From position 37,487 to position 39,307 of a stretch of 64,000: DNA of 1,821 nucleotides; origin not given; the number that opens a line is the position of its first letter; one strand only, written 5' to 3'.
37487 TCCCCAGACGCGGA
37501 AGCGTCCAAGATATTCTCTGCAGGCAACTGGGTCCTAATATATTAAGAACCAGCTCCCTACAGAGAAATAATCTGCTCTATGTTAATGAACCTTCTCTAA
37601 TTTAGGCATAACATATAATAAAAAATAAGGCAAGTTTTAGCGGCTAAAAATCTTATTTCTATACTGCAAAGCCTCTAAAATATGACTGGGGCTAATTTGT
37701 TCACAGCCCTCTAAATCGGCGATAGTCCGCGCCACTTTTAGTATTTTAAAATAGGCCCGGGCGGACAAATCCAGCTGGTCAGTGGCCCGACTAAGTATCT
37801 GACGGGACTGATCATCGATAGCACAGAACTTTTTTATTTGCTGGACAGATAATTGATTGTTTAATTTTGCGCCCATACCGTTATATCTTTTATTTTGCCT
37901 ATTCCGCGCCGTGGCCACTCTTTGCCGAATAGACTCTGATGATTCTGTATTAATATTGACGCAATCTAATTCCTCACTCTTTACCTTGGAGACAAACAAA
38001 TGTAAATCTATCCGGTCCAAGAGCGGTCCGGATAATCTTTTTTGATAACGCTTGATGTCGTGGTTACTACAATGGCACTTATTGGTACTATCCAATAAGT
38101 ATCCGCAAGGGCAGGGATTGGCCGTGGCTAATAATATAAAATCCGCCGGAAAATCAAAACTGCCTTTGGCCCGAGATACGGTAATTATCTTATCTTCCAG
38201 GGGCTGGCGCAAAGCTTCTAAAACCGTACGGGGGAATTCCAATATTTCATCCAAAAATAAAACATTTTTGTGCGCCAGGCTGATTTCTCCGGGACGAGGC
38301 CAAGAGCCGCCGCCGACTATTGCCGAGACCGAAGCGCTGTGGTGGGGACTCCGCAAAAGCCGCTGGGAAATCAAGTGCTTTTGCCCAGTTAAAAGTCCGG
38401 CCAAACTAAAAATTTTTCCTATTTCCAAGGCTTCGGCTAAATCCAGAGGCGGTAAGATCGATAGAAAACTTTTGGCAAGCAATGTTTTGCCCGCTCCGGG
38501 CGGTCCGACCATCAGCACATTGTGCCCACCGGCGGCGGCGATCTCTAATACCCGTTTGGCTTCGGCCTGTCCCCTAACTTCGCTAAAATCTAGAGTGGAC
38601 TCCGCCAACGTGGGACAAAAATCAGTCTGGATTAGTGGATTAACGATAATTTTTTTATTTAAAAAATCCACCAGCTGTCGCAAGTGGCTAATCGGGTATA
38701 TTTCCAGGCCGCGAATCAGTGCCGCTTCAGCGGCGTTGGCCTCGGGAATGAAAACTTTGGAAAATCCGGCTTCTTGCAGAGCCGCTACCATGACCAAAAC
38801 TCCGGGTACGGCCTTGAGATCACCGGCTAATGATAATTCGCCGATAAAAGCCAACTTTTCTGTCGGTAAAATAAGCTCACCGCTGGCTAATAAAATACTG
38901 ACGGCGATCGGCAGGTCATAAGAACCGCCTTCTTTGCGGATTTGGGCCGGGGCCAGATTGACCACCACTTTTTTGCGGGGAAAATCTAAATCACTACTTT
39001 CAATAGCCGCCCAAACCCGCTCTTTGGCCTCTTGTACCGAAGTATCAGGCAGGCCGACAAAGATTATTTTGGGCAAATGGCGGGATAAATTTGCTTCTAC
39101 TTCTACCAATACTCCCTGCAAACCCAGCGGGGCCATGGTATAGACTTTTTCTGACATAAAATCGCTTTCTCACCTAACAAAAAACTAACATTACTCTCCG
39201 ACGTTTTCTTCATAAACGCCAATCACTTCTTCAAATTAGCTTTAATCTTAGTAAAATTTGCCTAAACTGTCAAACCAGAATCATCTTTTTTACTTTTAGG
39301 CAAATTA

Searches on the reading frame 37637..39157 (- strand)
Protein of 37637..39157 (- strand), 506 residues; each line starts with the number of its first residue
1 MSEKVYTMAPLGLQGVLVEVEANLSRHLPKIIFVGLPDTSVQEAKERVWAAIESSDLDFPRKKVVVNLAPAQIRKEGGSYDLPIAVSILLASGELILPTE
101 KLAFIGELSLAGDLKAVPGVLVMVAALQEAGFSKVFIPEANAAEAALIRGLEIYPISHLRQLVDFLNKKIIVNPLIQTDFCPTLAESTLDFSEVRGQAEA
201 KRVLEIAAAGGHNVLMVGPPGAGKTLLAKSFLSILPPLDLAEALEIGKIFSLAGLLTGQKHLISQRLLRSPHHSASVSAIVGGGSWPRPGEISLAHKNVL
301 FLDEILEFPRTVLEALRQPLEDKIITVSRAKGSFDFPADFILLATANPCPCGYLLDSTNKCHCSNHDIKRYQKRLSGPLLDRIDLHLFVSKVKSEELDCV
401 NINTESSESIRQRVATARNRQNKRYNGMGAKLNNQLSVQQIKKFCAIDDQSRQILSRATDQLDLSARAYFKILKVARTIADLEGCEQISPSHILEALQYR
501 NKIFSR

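Call 44: search_protein_families(library=pfam, proteins=[window:37637-39157:-], max_evalue=0.001)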
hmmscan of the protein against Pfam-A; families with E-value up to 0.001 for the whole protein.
window:37637-39157:- (506 aa): 10 families
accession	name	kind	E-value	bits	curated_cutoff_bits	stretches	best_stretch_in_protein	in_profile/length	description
PF01078.27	Mg_chelatase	-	8.3e-87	290.4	20.3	1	190-396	1-206/207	Magnesium chelatase, subunit ChlI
PF13541.12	ChlI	-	1.1e-39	135.5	27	1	20-141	1-121/121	Subunit ChlI of Mg-chelatase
PF13335.12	Mg_chelatase_C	-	7.4e-33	113.5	26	1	405-500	2-94/94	Magnesium chelatase, subunit ChlI C-terminal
PF07728.20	AAA_5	-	3.9e-10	40.3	22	1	213-350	1-125/139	AAA domain (dynein-related subfamily)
PF05496.18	RuvB_N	-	9.9e-06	25.8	27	0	293-332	81-120/159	Holliday junction DNA helicase RuvB P-loop domain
PF00493.29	MCM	-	1.1e-05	25.2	23.3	0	289-398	114-213/224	MCM P-loop domain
PF00158.32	Sigma54_activat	-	1.7e-05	25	20.2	1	200-325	11-122/168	Sigma-54 interaction domain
PF05362.19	Lon_C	-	4.4e-05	23.6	21.1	1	52-158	81-194/205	Lon protease (S16) C-terminal proteolytic domain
PF20030.5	bpMoxR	-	0.00025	20.6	27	0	200-233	20-53/205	MoxR domain in the MoxR-vWA-beta-propeller ternary systems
PF00004.35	AAA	-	0.00078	20.3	21.2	0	214-235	1-22/131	ATPase family associated with various cellular activities (AAA)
